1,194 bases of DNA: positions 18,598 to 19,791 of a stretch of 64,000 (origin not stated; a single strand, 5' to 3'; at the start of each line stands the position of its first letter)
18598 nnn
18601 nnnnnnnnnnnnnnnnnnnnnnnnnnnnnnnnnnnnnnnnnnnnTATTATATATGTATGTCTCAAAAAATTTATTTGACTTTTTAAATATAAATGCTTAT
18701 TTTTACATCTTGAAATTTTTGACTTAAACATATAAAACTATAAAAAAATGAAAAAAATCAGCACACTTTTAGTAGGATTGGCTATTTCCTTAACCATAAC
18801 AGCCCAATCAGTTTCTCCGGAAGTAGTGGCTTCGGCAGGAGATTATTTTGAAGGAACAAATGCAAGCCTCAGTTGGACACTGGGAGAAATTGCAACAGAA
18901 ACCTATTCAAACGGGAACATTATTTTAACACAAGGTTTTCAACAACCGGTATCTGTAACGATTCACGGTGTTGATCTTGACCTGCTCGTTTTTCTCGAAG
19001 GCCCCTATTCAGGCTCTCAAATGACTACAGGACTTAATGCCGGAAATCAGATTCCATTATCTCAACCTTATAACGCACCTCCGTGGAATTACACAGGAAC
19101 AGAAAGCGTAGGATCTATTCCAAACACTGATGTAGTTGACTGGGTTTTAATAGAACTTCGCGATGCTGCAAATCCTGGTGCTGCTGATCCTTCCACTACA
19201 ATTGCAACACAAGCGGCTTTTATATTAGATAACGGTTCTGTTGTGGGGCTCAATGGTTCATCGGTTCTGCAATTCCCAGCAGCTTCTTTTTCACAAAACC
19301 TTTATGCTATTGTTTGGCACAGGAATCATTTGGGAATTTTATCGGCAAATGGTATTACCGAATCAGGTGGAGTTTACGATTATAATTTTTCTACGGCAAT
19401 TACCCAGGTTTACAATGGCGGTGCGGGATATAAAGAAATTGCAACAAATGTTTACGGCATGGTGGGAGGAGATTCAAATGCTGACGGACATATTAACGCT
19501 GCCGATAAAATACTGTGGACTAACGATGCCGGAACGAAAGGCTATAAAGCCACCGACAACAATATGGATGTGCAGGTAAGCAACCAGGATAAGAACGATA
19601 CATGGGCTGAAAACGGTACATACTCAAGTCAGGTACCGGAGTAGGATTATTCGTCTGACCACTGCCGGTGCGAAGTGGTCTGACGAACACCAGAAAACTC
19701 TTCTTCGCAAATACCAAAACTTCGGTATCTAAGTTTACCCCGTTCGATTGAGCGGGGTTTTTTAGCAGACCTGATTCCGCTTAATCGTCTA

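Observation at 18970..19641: A ~230-aa C-terminal module shared by four unrelated secreted proteins, a candidate sorting or anchoring domain distinct from the T9SS CTD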

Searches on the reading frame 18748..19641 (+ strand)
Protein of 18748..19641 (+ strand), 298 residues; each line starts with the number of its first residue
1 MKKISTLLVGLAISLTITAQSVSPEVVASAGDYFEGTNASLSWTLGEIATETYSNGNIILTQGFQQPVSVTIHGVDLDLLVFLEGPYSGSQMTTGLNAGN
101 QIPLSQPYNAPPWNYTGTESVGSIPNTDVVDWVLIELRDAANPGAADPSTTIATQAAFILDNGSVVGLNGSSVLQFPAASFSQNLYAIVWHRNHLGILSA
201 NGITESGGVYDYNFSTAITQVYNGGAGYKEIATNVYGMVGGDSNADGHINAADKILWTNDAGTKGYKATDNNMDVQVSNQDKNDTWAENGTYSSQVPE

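Call 6: search_protein_families(library=pfam, proteins=[window:18748-19641:+], max_evalue=1)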
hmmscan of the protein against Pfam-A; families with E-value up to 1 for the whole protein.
window:18748-19641:+ (298 aa): 0 families

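Call 7: search_protein_families(library=ncbifam, proteins=[window:18748-19641:+], max_evalue=1)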
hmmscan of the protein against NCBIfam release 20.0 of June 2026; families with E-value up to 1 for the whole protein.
window:18748-19641:+ (298 aa): 1 family
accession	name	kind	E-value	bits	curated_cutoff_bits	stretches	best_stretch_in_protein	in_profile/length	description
TIGR04429.1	Phr_nterm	subfamily_domain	0.33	11.5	25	1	1-17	1-17/28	Phr family secreted Rap phosphatase inhibitor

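Call 23: predict_structure(alignment_id=A2)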
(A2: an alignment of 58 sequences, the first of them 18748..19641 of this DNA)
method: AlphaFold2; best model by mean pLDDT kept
length: 298 residues; sequences in the alignment: 58
mean_pLDDT: 74.9   pTM: 0.67
mean pLDDT of the five models: 74.9, 69.7, 67.1, 65.7, 64.2
residues with pLDDT >= 90: 104; 70-90: 80; 50-70: 63; < 50: 51
segments of 3 or more residues with pLDDT < 50: 19-35, 43-46, 264-266, 271-289, 296-298
pLDDT, mean of each block of 10 residues (from residue 1): 83 68 44 49 50 53 55 90 75 80 89 88 95 96 91 97 96 95 95 84 93 93 78 85 67 70 55 39 39 48
secondary structure, 60 per line:
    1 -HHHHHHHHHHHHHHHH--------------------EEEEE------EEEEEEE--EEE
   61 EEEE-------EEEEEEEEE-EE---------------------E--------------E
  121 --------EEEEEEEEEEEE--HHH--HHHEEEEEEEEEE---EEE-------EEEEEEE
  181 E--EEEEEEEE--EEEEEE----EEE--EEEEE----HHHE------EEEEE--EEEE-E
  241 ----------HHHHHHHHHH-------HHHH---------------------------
elements in order: H2-17 E38-42 E49-55 E58-64 E72-80 E129-140 E151-160 E164-166 E174-181 E184-191 E194-199 E204-206 E209-213 E228-232 E235-238 H251-260 H268-271

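Call 26: fold_search(model_id=the predicted structure, library=pdb)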
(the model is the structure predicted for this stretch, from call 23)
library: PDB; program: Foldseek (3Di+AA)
matches with E <= 10: 143; with E <= 0.001: 0
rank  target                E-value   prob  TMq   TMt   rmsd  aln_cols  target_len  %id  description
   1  4jmh_A                2.3e-01  0.08  0.12  0.16  19.1       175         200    8  Crystal structure of synthetic protein in complex with double pY peptide (released 2014-04-23)
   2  8wm1_A                2.6e-01  0.57  0.15  0.10   9.3        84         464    7  DHS dehydratase (released 2024-10-02)
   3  8dpt_C                3.1e-01  0.06  0.11  0.11  17.8       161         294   11  The structure of the IL-11 signalling complex, with full-length extracellular gp130 (released 2023-11-29)
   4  5y2z_B                3.7e-01  0.06  0.13  0.13  21.9       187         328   13  Crystal structure of human LGI1 EPTP-ADAM22 complex (released 2018-05-02)
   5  9lql_B                3.7e-01  0.04  0.09  0.05  10.2       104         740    9  Structure of STG-hydrolyzing beta-glucosidase 1 (PSTG1) complexed with heptyl 1-thio-beta-D-glucopyranoside (released 2026-02-04)
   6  5wec_B                3.9e-01  0.18  0.19  0.38   7.1       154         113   12  Structure of an alternative pilotin from the type II secretion system of Vibrio cholerae (released 2018-07-11)
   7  8y6b_D                4.1e-01  0.05  0.13  0.09  21.5       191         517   14  Structure of human LGI1-ADAM22 complex in space group P212121 (released 2024-02-14)
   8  4nzd_A                4.1e-01  0.04  0.11  0.15  30.2       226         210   10  Interleukin 21 receptor (released 2014-12-17)
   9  8coe_C                4.6e-01  0.08  0.13  0.07  17.1       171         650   12  complement C5 in complex with the LCP0195 nanobody (released 2024-01-03)
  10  5jtw_B                5.5e-01  0.06  0.13  0.07  18.7       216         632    5  Crystal structure of complement C4b re-refined using iMDFF (released 2016-08-10)
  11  5mwf_C                5.8e-01  0.13  0.14  0.16  12.1        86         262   14  Human Jagged2 C2-EGF2 (released 2017-06-14)
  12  1x33_C                5.8e-01  0.02  0.10  0.12  27.3       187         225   11  T=3 recombinant capsid of SeMV CP (released 2005-10-18)
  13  4ilv_B                6.2e-01  0.16  0.19  0.32   7.5       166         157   10  Structure of the dioxygenase domain of SACTE_2871, a novel dioxygenase carbohydrate-binding protein fusion from the ce (released 2013-05-15)
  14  8hpy_D                6.2e-01  0.04  0.13  0.09  21.2       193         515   13  Crystal structure of human LGI1-ADAM22 complex (released 2023-12-13)
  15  9yh9_A                6.6e-01  0.08  0.16  0.25  13.9       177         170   11  Crystal structure of a phage catechol 1,2-dioxygenase identified from a soil metagenomic survey (released 2025-10-08)
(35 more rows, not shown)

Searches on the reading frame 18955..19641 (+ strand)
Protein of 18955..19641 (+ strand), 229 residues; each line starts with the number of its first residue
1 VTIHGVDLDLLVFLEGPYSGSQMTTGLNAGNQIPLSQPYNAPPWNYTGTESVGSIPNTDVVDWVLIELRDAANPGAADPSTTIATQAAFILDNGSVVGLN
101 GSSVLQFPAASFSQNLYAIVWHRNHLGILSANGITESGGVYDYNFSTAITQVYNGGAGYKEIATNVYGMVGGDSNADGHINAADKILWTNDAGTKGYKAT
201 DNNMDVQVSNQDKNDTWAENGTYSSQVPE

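Call 11: find_homologous_proteins(query=A1, max_evalue=0.001)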
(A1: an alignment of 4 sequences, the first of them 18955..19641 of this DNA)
Query A1 (4 sequences) (229 aa, profile of the alignment): 1184 proteins with E <= 0.001 among 6696 candidates; the best 120 are listed.
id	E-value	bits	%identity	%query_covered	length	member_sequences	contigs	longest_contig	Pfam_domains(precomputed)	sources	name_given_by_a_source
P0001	9.1e-115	400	93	100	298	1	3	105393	-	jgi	-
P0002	1.2e-114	399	99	100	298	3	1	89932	-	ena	-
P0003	8.0e-113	393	49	99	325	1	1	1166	-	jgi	jgi:hypothetical protein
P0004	1.8e-112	392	93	100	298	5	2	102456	-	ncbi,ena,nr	ncbi:MAG: hypothetical protein H8D45_22130 [Bacteroidetes bacterium]|nr:hypothetical protein [Bacter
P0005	7.9e-110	384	85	100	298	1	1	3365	-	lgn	-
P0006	8.1e-110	384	86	100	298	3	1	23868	-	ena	-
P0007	8.2e-110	384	84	100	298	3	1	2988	-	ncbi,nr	ncbi:MAG: hypothetical protein K8S16_00165 [Bacteroidales bacterium]|nr:hypothetical protein [Bacter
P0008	1.9e-109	382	88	100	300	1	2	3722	-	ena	-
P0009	1.1e-108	380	80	100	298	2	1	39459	-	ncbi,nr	ncbi:MAG: hypothetical protein GXO89_09395 [Chlorobi bacterium]|nr:hypothetical protein [Chlorobiota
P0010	2.1e-106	372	70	100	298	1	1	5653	-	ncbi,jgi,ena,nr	ncbi:MAG: hypothetical protein B6D61_11720 [Bacteroidetes bacterium 4484_249]|nr:MAG: hypothetical p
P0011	7.1e-105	367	76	100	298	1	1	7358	-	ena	-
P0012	3.9e-104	365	76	100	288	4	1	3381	-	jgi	jgi:hypothetical protein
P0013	5.4e-104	365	54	98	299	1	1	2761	-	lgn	-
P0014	1.1e-103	364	81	100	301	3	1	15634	-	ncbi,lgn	-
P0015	1.5e-103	363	70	100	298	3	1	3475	-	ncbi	-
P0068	2.8e-96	339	52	98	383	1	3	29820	PF00963.25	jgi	-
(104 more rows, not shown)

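Call 13: search_solved_structures(query=A1, max_evalue=10, show_alignments=3)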
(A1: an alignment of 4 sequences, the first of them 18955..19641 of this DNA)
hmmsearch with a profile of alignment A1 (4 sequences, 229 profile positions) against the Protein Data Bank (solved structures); distinct sequences matched with E-value up to 10: 4.
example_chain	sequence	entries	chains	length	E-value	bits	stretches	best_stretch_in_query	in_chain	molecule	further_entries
4uyp_B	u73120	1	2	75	0.61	12.6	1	163-185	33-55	Cellulosomal scaffoldin adaptor protein B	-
6kth_A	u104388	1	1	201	0.7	12.4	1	120-189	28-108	Juvenile hormone diol kinase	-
2prr_A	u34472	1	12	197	1.1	11.8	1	81-135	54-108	Alkylhydroperoxidase AhpD core: uncharacterized peroxidase-related protein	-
4uyq_B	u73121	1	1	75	1.3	11.6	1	163-185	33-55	Cellulosomal scaffoldin adaptor protein B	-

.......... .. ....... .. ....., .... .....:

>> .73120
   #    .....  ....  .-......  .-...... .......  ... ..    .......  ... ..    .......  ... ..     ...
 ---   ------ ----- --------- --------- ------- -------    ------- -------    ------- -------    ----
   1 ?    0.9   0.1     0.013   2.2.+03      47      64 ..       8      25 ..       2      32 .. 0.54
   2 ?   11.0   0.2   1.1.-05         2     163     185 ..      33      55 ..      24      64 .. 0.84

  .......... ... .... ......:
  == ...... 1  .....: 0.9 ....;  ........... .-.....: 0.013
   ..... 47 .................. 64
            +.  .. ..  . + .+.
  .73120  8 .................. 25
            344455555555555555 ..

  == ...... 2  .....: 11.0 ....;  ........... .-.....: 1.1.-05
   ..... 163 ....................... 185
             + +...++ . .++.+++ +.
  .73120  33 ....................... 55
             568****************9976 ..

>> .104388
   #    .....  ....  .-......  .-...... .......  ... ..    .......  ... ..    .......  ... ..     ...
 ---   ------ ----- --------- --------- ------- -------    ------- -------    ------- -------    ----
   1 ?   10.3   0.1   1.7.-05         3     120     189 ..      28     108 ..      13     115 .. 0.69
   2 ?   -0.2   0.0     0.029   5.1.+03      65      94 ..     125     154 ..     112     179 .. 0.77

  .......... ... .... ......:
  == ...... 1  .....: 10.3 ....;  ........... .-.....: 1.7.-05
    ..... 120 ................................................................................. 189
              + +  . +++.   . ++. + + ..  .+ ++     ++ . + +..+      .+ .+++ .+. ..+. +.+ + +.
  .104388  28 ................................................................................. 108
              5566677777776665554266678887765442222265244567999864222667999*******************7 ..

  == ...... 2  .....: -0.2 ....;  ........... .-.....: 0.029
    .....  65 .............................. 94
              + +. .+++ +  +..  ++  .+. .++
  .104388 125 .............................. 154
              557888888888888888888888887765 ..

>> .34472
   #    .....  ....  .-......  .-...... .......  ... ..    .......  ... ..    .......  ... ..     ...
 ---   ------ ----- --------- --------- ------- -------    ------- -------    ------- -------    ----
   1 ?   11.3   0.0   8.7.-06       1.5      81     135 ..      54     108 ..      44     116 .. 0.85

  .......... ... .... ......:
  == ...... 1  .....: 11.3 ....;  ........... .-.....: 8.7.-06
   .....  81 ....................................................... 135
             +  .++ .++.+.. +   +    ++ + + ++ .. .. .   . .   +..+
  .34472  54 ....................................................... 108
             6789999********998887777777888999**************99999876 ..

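Call 25: search_protein_representatives(alignment_id=A1)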
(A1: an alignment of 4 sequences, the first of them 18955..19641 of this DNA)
Query: 4 sequences, 229 profile positions. Proteins with E-value up to 0.001 (for the whole library): 13641; up to 1e-10: 10418; up to 1e-30: 3542. The best 150 are listed.
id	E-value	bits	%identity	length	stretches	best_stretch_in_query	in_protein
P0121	1.5e-165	564.3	-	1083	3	8-229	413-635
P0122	3.1e-155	530.6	-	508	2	5-228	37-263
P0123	5.9e-134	460.9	-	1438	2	8-228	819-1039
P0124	2.7e-109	380.3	-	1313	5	7-213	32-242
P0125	1.4e-100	351.7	-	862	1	4-229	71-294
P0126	6.1e-99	346.4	-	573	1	5-228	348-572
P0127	1.5e-98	345.1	-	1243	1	3-229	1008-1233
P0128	1.6e-98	345.0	-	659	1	6-228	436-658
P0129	4.0e-98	343.7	-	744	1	5-229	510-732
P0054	1.9e-97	341.5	-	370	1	7-229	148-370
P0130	3.2e-97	340.8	-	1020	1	3-229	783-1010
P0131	3.6e-97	340.6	-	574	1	3-229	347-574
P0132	7.5e-97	339.5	-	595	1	4-229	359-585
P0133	1.1e-96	338.9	-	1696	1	7-229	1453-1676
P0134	2.0e-96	338.2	-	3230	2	5-229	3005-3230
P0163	2.0e-92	325.0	-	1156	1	5-229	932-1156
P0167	8.5e-92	323.0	-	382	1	7-228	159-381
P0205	1.7e-89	315.5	-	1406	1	7-228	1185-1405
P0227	1.7e-88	312.2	-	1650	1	2-228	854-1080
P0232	3.8e-88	311.1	-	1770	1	7-228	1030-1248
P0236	5.0e-88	310.7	-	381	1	6-229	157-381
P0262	1.6e-86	305.8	-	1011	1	7-229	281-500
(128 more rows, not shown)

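Call 31: search_protein_families(library=pfam, alignment_id=A3, max_evalue=0.001)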
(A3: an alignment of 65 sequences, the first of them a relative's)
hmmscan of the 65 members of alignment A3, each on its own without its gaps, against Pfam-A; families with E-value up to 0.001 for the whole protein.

A. member 1, P0121 (1083 aa): 1 family
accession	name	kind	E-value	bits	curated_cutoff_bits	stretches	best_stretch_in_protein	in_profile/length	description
PF00082.27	Peptidase_S8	-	0.0007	19.4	21.8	0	105-170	217-282/288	Subtilase family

B. families by the number of members that match (of 65 scanned): 56 families (the first 25 are shown)
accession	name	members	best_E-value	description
PF13385.13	Laminin_G_3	5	1.3e-40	Concanavalin A-like lectin/glucanases superfamily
PF00932.25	LTD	5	1.9e-35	Lamin Tail Domain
PF20009.4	GEVED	4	9.1e-38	GEVED domain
PF00963.24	Cohesin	4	6e-26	Cohesin domain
PF18911.6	PKD_4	4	3.7e-19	PKD domain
PF00801.26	PKD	4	7.9e-19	PKD domain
PF13229.12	Beta_helix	3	2.1e-55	Right handed beta helix region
PF09603.15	Fib_succ_major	3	3.8e-37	Fibrobacter succinogenes major domain (Fib_succ_major)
PF00629.30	MAM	3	4.9e-24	MAM domain, meprin/A5/mu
PF05048.19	NosD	2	3.6e-73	Periplasmic copper-binding protein (NosD)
PF13517.12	FG-GAP_3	2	1.6e-24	FG-GAP-like repeat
PF02368.24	Big_2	2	3.8e-17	Bacterial Ig-like domain (group 2)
PF01839.29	FG-GAP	2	2.2e-16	FG-GAP repeat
PF03372.29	Exo_endo_phos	2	6e-08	Endonuclease/Exonuclease/phosphatase family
PF06832.18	BiPBP_C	2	4.5e-07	Penicillin-Binding Protein C-terminus Family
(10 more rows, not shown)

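Call 32: find_related_loci(query=A1, collection=genome_contigs, flank=6000)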
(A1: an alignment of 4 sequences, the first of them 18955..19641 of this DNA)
Query A1 (229 aa) in genome_contigs; peptide patterns used: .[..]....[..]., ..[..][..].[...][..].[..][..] (x = any residue, [..] = any of these).
533 stretches matched a pattern; 265 encode a relative of the query (tblastn E <= 1e-3); the best 80 are kept; 80 distinct loci.
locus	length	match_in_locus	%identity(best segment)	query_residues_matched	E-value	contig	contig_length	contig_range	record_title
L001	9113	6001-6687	80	1-229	4e-126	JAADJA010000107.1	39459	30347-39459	MAG: Chlorobiota bacterium isolate M_MetaBat.92 contig-127_959, whole genome shotgun sequence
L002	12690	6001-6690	63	1-229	2e-95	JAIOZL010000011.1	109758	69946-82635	MAG: Bacteroidales bacterium isolate Tobar13.5m-G8 Tobar13-5m-C154, whole genome shotgun sequence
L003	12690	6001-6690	61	1-229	3e-93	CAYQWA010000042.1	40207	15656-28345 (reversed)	MAG TPA_asm: uncultured Bacteroidales bacterium isolate SRP077602_co7_588 genome assembly, contig: NODE_4589_length_4020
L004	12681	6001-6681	63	1-229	4e-89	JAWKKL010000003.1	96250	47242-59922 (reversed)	MAG: Bacteroidales bacterium isolate ABC1.42 ABC1.42.fa-3, whole genome shotgun sequence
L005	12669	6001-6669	62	6-229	2e-87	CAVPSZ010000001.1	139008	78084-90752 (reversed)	MAG: uncultured Bacteroidales bacterium isolate MFD00032.bin.2.138 genome assembly, contig: contig_10076, whole genome s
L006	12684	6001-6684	62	1-229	1e-85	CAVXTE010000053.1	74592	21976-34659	MAG: uncultured Bacteroidales bacterium isolate MFD02923.bin.2.102 genome assembly, contig: contig_44527, whole genome s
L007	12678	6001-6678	60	1-228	2e-85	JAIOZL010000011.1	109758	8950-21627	MAG: Bacteroidales bacterium isolate Tobar13.5m-G8 Tobar13-5m-C154, whole genome shotgun sequence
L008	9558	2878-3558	62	1-229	6e-85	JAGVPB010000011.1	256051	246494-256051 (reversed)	MAG: Bacteroidales bacterium isolate DeMMO3_5 c_000000049550, whole genome shotgun sequence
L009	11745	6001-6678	59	1-227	2e-84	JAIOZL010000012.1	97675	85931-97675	MAG: Bacteroidales bacterium isolate Tobar13.5m-G8 Tobar13-5m-C202, whole genome shotgun sequence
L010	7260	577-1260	60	1-229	2e-84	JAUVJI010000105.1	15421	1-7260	MAG: Bacteroidales bacterium isolate CSMAG_450 CSMAG_450_k127_5914690_length_15421_cov_15.9902, whole genome shotgun seq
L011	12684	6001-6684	59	1-229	3e-82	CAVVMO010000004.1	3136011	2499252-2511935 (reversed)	MAG: uncultured Bacteroidales bacterium isolate MFD04716.bin.1.418 genome assembly, contig: contig_4261, whole genome sh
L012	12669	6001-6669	62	6-229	3e-81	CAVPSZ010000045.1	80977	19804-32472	MAG: uncultured Bacteroidales bacterium isolate MFD00032.bin.2.138 genome assembly, contig: contig_97462, whole genome s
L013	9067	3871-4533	55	7-229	9e-80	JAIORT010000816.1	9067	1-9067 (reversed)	MAG: Bacteroidales bacterium isolate SMBSF25 20074_Bin_6_contigs_1_c_000000000861, whole genome shotgun sequence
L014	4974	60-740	55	4-229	8e-80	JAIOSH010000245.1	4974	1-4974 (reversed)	MAG: Bacteroidales bacterium isolate SMBSF39 bin_16_k127_817463, whole genome shotgun sequence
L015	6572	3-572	73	38-227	1e-79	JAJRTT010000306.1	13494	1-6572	MAG: Bacteroidetes bacterium isolate Dive96_bin10.114 k141_2311071, whole genome shotgun sequence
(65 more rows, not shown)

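Call 47: search_protein_families(library=pfam, proteins=[P0227, P0125, P0163, P0205, P0123, P0232, P0262], max_evalue=0.01)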
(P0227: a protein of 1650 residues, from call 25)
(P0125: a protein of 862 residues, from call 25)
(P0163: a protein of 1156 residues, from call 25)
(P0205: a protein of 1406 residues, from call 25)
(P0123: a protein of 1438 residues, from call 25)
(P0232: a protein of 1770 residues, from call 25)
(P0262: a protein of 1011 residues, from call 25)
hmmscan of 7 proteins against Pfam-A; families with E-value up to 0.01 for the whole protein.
P0227 (1650 aa): 4 families
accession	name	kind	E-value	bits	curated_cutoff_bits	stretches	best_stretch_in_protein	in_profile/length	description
PF00963.24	Cohesin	-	1.1e-17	65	24.1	2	510-622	18-139/139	Cohesin domain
PF13927.12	Ig_3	-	9.8e-13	48.9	30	1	160-236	2-75/78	Immunoglobulin domain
PF18962.6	Por_Secre_tail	-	1.4e-11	45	27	1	1574-1649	1-75/75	Secretion system C-terminal sorting domain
PF07679.22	I-set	-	1.4e-07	32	23.7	0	393-470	1-75/90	Immunoglobulin I-set domain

P0125 (862 aa): 1 family
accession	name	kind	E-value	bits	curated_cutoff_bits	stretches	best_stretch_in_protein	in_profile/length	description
PF18962.6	Por_Secre_tail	-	1.2e-11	45.1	27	1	786-861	1-75/75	Secretion system C-terminal sorting domain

P0163 (1156 aa): 5 families
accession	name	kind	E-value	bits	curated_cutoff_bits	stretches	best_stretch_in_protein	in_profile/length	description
PF00963.24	Cohesin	-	6e-26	91.7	24.1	4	726-846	10-139/139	Cohesin domain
PF13927.12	Ig_3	-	7.9e-10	39.5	30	1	158-235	2-76/78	Immunoglobulin domain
PF22352.2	K319L-like_PKD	-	0.00028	21.3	27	1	855-928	1-84/84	K319L-like, PKD domain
PF21112.3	CsgH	-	0.00052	20.4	27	0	187-239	29-81/88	CsgH protein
PF07679.22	I-set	-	0.0063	17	23.7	0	158-236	1-76/90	Immunoglobulin I-set domain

P0205 (1406 aa): 4 families
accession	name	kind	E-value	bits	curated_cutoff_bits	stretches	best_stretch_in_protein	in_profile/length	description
PF13229.12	Beta_helix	-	2.6e-12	47.1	25.9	2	195-369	1-158/158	Right handed beta helix region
PF13927.12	Ig_3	-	9.1e-10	39.4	30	1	711-789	2-77/78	Immunoglobulin domain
PF00963.24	Cohesin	-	2.9e-08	34.4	24.1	1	826-927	13-123/139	Cohesin domain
PF07679.22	I-set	-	0.0025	18.3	23.7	0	711-789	1-76/90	Immunoglobulin I-set domain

P0123 (1438 aa): 3 families
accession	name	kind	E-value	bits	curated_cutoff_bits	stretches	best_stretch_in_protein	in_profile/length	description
PF14312.12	FG-GAP_2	-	2.6e-141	460.2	23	7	88-136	1-49/49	FG-GAP repeat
PF09603.15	Fib_succ_major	-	3.3e-05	24.6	33.9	1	1295-1437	33-187/187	Fibrobacter succinogenes major domain (Fib_succ_major)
PF07603.17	Lcl_C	-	0.0075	17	34.9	0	1299-1436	10-116/117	Lcl C-terminal domain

P0232 (1770 aa): 7 families
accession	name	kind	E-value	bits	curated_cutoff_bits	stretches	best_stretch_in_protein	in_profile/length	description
PF09603.15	Fib_succ_major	-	1.9e-62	211.3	33.9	2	1581-1769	1-187/187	Fibrobacter succinogenes major domain (Fib_succ_major)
PF00082.27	Peptidase_S8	-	1.3e-52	179.4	21.8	1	188-488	1-288/288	Subtilase family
PF18911.6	PKD_4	-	1.7e-20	73.3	27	3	517-581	23-84/85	PKD domain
PF00801.26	PKD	-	2e-20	73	23.5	3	517-573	16-73/80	PKD domain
PF20009.4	GEVED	-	4.3e-20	72.7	24.4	1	947-1023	1-78/78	GEVED domain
PF00431.26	CUB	-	5e-09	36.9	21.4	1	679-783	5-109/110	CUB domain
PF07603.17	Lcl_C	-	2.8e-06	28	34.9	0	1318-1441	22-105/117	Lcl C-terminal domain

P0262 (1011 aa): 5 families
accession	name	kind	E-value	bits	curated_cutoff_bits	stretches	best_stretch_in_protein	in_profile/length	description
PF09603.15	Fib_succ_major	-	1.3e-59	202.1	33.9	2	522-714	1-187/187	Fibrobacter succinogenes major domain (Fib_succ_major)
PF13385.13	Laminin_G_3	-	2.9e-28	99.3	27.6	1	68-216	1-151/151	Concanavalin A-like lectin/glucanases superfamily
PF07603.17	Lcl_C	-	1.2e-09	38.9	34.9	2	571-714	19-117/117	Lcl C-terminal domain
PF18911.6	PKD_4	-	5.7e-08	33.1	27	1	3-54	34-83/85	PKD domain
PF00801.26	PKD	-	0.00014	22.3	23.5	1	3-47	29-73/80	PKD domain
